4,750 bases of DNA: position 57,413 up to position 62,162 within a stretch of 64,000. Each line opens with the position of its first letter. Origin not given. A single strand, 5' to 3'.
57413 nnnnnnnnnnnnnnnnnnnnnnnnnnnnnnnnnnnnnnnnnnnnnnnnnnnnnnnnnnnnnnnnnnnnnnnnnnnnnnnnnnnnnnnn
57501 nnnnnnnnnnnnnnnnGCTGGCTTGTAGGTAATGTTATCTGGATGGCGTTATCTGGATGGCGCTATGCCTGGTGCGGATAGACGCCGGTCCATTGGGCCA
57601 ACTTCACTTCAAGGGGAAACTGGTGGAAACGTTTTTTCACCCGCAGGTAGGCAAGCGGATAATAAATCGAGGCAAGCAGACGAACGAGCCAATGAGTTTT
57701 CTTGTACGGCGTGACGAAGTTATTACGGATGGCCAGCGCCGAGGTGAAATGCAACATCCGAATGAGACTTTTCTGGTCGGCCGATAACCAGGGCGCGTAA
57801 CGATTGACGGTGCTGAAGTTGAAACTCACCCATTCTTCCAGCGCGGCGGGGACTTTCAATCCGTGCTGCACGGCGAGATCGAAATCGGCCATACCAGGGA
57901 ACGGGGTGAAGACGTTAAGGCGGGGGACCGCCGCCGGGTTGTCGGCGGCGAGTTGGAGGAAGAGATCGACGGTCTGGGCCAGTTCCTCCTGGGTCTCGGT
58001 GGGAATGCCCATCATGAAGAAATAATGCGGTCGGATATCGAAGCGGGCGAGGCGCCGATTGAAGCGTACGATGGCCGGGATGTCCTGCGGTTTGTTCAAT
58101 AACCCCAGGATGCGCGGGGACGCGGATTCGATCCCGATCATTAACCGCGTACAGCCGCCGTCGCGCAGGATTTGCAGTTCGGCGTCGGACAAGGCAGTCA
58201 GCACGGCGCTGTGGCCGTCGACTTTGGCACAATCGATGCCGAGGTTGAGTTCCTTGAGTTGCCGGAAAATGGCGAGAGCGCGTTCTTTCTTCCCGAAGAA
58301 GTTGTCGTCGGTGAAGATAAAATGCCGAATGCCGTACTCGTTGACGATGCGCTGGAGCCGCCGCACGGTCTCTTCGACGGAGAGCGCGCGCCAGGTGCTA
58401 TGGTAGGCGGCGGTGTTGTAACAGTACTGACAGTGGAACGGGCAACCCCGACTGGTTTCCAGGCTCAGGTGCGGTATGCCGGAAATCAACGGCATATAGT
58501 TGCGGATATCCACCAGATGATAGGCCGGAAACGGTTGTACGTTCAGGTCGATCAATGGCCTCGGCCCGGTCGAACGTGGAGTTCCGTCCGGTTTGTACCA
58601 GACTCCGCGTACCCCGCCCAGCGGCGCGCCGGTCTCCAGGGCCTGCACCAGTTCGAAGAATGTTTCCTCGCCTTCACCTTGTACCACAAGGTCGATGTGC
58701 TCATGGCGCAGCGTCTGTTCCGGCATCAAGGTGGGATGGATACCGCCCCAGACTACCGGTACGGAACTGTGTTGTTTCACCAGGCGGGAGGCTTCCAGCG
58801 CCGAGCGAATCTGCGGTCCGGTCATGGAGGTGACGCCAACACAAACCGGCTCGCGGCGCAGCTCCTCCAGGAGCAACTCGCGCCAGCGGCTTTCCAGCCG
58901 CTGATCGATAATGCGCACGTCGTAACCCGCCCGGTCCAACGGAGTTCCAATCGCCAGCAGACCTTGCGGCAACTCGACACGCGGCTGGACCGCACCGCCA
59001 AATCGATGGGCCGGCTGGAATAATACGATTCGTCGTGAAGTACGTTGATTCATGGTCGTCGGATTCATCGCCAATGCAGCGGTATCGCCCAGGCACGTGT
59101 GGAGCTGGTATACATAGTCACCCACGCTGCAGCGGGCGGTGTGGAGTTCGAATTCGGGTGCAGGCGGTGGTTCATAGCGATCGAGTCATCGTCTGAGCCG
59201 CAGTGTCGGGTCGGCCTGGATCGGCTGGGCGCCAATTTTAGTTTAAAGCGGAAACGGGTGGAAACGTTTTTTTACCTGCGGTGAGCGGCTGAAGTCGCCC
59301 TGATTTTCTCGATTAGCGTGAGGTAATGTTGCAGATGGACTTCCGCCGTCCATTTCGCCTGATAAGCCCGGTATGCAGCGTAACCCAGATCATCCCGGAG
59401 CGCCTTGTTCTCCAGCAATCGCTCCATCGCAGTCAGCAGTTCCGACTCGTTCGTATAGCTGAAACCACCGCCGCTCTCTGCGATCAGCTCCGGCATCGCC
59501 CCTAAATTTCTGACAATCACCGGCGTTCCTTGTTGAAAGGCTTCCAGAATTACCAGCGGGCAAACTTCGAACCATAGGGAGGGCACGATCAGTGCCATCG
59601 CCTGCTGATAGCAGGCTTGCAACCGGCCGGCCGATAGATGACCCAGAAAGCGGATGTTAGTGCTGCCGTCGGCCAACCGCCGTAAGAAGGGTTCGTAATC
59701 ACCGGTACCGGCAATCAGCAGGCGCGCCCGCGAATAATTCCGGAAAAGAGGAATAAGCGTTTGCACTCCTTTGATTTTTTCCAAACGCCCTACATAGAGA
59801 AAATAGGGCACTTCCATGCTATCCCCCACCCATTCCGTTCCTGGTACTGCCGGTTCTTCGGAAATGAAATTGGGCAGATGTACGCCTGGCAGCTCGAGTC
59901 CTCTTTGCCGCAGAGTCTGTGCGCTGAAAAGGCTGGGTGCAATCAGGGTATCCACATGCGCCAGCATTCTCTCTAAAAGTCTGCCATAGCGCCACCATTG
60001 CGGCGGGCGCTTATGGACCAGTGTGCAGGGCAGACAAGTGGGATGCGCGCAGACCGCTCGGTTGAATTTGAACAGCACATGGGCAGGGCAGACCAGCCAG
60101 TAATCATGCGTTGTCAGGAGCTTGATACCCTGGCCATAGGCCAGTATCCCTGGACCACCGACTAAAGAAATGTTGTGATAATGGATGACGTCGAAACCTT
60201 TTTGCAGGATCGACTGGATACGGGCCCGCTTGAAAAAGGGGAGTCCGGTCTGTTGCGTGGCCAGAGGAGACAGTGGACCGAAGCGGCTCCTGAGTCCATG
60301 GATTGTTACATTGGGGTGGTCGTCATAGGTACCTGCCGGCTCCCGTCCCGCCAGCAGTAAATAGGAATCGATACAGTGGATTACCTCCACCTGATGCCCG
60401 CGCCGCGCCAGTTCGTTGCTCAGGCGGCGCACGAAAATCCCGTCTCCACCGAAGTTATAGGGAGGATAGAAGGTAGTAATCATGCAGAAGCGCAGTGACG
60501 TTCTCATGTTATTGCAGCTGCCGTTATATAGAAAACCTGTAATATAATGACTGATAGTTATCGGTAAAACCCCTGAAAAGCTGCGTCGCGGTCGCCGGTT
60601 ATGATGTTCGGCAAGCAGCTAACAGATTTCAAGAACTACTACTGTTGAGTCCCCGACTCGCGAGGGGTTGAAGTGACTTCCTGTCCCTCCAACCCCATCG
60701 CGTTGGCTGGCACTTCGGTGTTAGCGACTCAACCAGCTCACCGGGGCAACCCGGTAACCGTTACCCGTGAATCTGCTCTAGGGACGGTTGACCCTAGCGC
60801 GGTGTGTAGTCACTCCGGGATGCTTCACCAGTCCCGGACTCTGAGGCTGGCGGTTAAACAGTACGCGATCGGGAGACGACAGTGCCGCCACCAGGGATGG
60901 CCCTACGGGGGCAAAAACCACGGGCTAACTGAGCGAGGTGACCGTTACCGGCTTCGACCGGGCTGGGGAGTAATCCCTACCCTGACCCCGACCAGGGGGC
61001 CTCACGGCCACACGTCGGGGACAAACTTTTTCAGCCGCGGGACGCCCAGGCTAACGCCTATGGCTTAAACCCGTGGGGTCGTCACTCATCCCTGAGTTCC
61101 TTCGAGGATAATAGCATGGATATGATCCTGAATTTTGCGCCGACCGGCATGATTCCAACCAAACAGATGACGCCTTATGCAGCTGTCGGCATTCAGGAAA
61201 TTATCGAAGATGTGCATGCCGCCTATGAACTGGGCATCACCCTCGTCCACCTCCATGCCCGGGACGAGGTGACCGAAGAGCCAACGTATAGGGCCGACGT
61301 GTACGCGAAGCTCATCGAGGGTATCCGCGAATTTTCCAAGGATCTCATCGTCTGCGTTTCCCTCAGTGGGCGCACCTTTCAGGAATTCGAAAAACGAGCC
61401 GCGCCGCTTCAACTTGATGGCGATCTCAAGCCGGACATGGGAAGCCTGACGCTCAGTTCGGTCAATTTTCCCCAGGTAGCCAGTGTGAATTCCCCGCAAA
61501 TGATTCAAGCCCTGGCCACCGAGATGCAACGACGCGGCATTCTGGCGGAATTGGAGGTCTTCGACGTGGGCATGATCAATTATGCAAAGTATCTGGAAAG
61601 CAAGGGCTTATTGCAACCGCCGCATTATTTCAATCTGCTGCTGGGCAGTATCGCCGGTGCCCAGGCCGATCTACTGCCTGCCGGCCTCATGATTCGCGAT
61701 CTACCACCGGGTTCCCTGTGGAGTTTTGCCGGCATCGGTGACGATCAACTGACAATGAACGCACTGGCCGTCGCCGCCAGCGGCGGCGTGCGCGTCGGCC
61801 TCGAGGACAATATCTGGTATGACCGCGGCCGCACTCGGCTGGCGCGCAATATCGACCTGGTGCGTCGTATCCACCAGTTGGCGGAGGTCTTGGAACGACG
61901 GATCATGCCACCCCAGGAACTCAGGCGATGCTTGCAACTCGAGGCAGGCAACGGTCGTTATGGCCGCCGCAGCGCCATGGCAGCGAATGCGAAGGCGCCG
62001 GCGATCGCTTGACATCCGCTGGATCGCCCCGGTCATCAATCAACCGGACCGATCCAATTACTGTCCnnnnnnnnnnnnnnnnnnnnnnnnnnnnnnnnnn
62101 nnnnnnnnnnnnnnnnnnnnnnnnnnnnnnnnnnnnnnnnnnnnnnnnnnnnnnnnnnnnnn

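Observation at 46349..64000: Uncharacterised glycan or modified-sugar biosynthetic cluster with an unusual enzyme set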

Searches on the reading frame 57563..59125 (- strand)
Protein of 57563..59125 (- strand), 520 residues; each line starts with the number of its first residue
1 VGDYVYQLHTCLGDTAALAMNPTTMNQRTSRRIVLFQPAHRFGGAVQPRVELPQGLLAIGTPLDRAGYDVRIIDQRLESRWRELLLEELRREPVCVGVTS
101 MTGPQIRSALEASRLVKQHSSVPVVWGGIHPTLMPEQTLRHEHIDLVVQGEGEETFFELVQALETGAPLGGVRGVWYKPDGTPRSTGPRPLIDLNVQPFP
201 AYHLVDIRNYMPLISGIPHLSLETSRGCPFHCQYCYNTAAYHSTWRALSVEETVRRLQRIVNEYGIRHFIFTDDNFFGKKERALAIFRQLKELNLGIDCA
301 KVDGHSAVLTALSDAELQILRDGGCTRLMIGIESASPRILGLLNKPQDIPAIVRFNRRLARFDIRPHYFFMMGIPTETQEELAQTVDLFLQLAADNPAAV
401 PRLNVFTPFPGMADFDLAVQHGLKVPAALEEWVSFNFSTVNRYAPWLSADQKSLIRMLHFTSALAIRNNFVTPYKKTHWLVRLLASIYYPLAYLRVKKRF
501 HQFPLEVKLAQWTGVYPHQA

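Call 4: search_protein_families(library=pfam, proteins=[window:57563-59125:-], max_evalue=0.01)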
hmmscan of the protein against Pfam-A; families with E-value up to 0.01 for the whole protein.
window:57563-59125:- (520 aa): 3 families
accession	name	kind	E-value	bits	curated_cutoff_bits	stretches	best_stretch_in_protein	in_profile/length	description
PF04055.27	Radical_SAM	-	4.1e-24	86.1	29.5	1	223-388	2-165/166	Radical SAM superfamily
PF02310.24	B12-binding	-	2.4e-19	69.8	32.1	1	53-159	14-120/121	B12 binding domain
PF13353.11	Fer4_12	-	0.0055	17.5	22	0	226-304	13-91/137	4Fe-4S single cluster domain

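Call 6: search_protein_families(library=ncbifam, proteins=[window:57563-59125:-], max_evalue=0.01)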
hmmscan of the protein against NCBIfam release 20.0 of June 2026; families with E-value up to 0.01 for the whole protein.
window:57563-59125:- (520 aa): 22 families
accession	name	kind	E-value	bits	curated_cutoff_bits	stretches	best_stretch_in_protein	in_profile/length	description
TIGR02026.1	BchE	equivalog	7.2e-42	143.9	481.35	1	32-411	1-380/497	magnesium-protoporphyrin IX monomethyl ester anaerobic oxidative cyclase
TIGR03471.1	HpnJ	equivalog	6.9e-35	120.8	577.6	1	112-423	88-392/472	hopanoid biosynthesis associated radical SAM protein HpnJ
NF050148.1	rSAM_ApyD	equivalog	4.8e-34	117.8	750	1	55-416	27-391/645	RiPP biosynthesis radical SAM protein ApyD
TIGR04072.2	rSAM_ladder_B12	equivalog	9.3e-32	110.2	360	1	47-391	12-348/443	lipid biosynthesis B12-binding/radical SAM protein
TIGR04013.1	B12_SAM_MJ_1487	hypoth_equivalog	2e-31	109.2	251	2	88-278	37-211/382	TIGR04013 family B12-binding domain/radical SAM domain-containing protein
NF038361.1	rSAM_Sden_1168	equivalog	1.6e-26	93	575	1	28-422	61-477/560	Sden_1168 family B12-binding radical SAM P-methyltransferase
TIGR03975.1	rSAM_ocin_1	subfamily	2.1e-25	89.3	281.85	1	89-394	125-432/606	RiPP maturation radical SAM C-methyltransferase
TIGR04479.1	bcpD_PhpK_rSAM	subfamily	1.5e-22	79.7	600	1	56-392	75-409/504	PhpK family radical SAM P-methyltransferase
NF033070.1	rSAM_AprD4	equivalog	4.8e-22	78.5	500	1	191-436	167-407/456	AprD4 family radical SAM diol-dehydratase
TIGR04367.1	HpnR_B12_rSAM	equivalog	5.3e-21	74.7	650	1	38-292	8-255/490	hopanoid C-3 methylase HpnR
TIGR04385.1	B12_rSAM_cofa1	equivalog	7.5e-21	74.8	450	1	47-388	15-360/438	B12 lower ligand biosynthesis radical SAM protein BzaD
TIGR04014.1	B12_SAM_MJ_0865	equivalog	4.6e-18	65.2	360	1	117-396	62-340/434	methyl-coenzyme M reductase glutamine C-methyltransferase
NF033712.0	B12_rSAM_KedN5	subfamily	9.8e-17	60.4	700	1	69-276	38-251/624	KedN5 family methylcobalamin-dependent radical SAM C-methyltransferase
TIGR04295.1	B12_rSAM_oligo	hypoth_equivalog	1.3e-15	57.1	400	1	52-345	24-314/422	TIGR04295 family B12-binding domain-containing radical SAM protein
NF040542.1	rSAM_RCCLKC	equivalog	3.2e-14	52.9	450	1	92-384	50-342/423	arsinothricin biosynthesis radical SAM protein ArsL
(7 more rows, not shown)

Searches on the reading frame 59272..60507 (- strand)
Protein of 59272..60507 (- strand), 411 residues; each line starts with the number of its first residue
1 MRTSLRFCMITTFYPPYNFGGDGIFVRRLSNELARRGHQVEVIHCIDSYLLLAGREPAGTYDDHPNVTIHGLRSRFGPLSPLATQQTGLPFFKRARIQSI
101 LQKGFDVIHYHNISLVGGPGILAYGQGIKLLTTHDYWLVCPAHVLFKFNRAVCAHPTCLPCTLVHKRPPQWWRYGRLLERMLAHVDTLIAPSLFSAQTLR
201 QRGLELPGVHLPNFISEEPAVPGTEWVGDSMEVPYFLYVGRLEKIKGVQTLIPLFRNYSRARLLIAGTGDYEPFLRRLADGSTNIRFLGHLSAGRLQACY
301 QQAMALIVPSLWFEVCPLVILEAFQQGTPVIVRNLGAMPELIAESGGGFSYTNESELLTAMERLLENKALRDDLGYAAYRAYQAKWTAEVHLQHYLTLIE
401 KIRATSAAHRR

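Call 4: search_protein_families(library=pfam, proteins=[window:59272-60507:-], max_evalue=0.01)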
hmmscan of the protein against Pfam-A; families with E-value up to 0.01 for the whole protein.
window:59272-60507:- (411 aa): 5 families
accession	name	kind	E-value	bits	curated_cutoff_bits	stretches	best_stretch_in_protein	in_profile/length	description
PF00534.26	Glycos_transf_1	-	1.7e-26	93.3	26.4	1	232-380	14-171/172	Glycosyl transferases group 1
PF13692.12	Glyco_trans_1_4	-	3.5e-23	82.9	27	1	234-367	2-142/142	Glycosyl transferases group 1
PF13439.12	Glyco_transf_4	-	9e-15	55.5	28.5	1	20-215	2-166/170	Glycosyltransferase Family 4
PF13579.12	Glyco_trans_4_4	-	6.1e-12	46.6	29.7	1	20-205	1-148/158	Glycosyl transferase 4-like domain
PF13524.12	Glyco_trans_1_2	-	2.1e-05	24.9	25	1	259-396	13-143/144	Glycosyl transferase-like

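Call 6: search_protein_families(library=ncbifam, proteins=[window:59272-60507:-], max_evalue=0.01)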
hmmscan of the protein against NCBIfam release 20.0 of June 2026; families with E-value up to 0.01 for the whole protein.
window:59272-60507:- (411 aa): 31 families (the best 25 are shown)
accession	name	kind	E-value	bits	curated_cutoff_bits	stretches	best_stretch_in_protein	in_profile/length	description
TIGR04157.1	glyco_rSAM_CFB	subfamily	1.1e-17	64.1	400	1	236-390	230-397/406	TIGR04157 family glycosyltransferase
NF038229.1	Glyco4_Geo_Pelo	equivalog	2.9e-14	52.9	400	1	236-402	164-336/338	GPMC system family 4 glycosyltransferase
NF041010.1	glycosy_Agl16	equivalog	2.9e-14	52.7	575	1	181-386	130-337/352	glycosylation protein Agl16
TIGR02149.1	glgA_Coryne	subfamily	3.4e-13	49.5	302.4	1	231-384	202-372/391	glycogen synthase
TIGR03999.1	thiol_BshA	equivalog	3.6e-13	49.2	273.7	1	237-402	203-373/375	N-acetyl-alpha-D-glucosaminyl L-malate synthase BshA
NF047684.1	TeichurnBiosyTuaC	equivalog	1.4e-11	43.9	550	1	236-389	222-376/391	teichuronic acid biosynthesis protein TuaC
NF041876.1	EPS_EpsE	equivalog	2.2e-11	43.6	400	1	208-389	194-383/389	exopolysaccharide biosynthesis GT4 family glycosyltransferase EpsE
TIGR03088.1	stp2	hypoth_equivalog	7.5e-11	41.7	409.05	1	235-401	196-372/374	TIGR03088 family PEP-CTERM/XrtA system glycosyltransferase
TIGR02095.1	glgA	subfamily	2.9e-10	39.4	328.45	1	232-400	293-475/477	glycogen/starch synthase, ADP-glucose type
TIGR03449.1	mycothiol_MshA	equivalog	1.5e-09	37.3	462.5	1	207-390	195-393/406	D-inositol-3-phosphate glycosyltransferase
TIGR04047.1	MSMEG_0565_glyc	hypoth_equivalog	1.8e-09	37.2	259.85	1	233-395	193-371/373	MSMEG_0565 family glycosyltransferase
NF053787.1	GlcN_PG_synth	equivalog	9.1e-09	34.6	480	1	163-391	120-348/361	N-acetylglucosaminyl phosphatidylglycerol synthase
TIGR04063.1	stp3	hypoth_equivalog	5.5e-08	32.1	442.05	1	248-396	232-389/397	TIGR04063 family PEP-CTERM/XrtA system glycosyltransferase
NF038298.1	EPS_HpsO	equivalog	6.9e-08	31.7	575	1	312-399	297-384/388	hormogonium polysaccharide biosynthesis glycosyltransferase HpsO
NF046085.1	XrtY_assoc_Gly1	equivalog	1.5e-07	30.7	400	1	211-403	187-385/387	XrtY-associated glycosyltransferase XYAG1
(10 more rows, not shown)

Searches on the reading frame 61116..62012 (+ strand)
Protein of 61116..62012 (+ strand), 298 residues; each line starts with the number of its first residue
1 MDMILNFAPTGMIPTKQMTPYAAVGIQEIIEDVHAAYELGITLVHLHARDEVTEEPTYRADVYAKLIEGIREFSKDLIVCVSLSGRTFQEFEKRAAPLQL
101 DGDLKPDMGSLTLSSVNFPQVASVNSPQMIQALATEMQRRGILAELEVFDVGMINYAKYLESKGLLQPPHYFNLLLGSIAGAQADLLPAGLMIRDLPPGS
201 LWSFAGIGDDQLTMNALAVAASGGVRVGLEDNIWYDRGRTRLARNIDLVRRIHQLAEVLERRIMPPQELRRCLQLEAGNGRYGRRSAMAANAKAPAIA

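Call 5: search_protein_families(library=pfam, proteins=[window:61116-62012:+], max_evalue=0.01)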
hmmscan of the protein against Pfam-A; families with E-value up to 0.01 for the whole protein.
window:61116-62012:+ (298 aa): 1 family
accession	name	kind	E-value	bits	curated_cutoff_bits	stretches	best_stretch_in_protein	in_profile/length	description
PF05853.18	BKACE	-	9e-76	255.2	24.8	1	3-275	2-274/274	beta-keto acid cleavage enzyme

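Call 7: search_protein_families(library=ncbifam, proteins=[window:61116-62012:+], max_evalue=0.01)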
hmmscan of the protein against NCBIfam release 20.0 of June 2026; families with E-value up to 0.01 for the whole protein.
window:61116-62012:+ (298 aa): 4 families
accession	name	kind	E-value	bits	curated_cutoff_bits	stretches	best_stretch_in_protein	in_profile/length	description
NF052387.1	Lys_ferment_KCE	equivalog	5.8e-63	212.8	382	1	3-275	2-267/267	3-keto-5-aminohexanoate cleavage enzyme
NF053568.1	3OXCoAcCUPNH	equivalog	6.5e-55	186.3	350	1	3-276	4-273/274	3-oxoadipate:acetyl-CoA acetyltransferase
NF053538.1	DixhxACActTsKce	equivalog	1e-41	143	430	2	124-277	148-304/310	3,5-dioxohexanoate:acetyl-CoA acetone transferase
NF052389.1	Lys_KAL_CLE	exception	1.1e-36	126.5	725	1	3-275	171-436/440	bifunctional 3-aminobutyryl-CoA ammonia lyase/3-keto-5-aminohexanoate cleavage enzyme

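Call 24: find_encoding_contigs(protein=window:61116-62012:+, flank=10000, max_places=3)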
Protein window:61116-62012:+ (298 aa): no gene with exactly this product is on record in the collection.
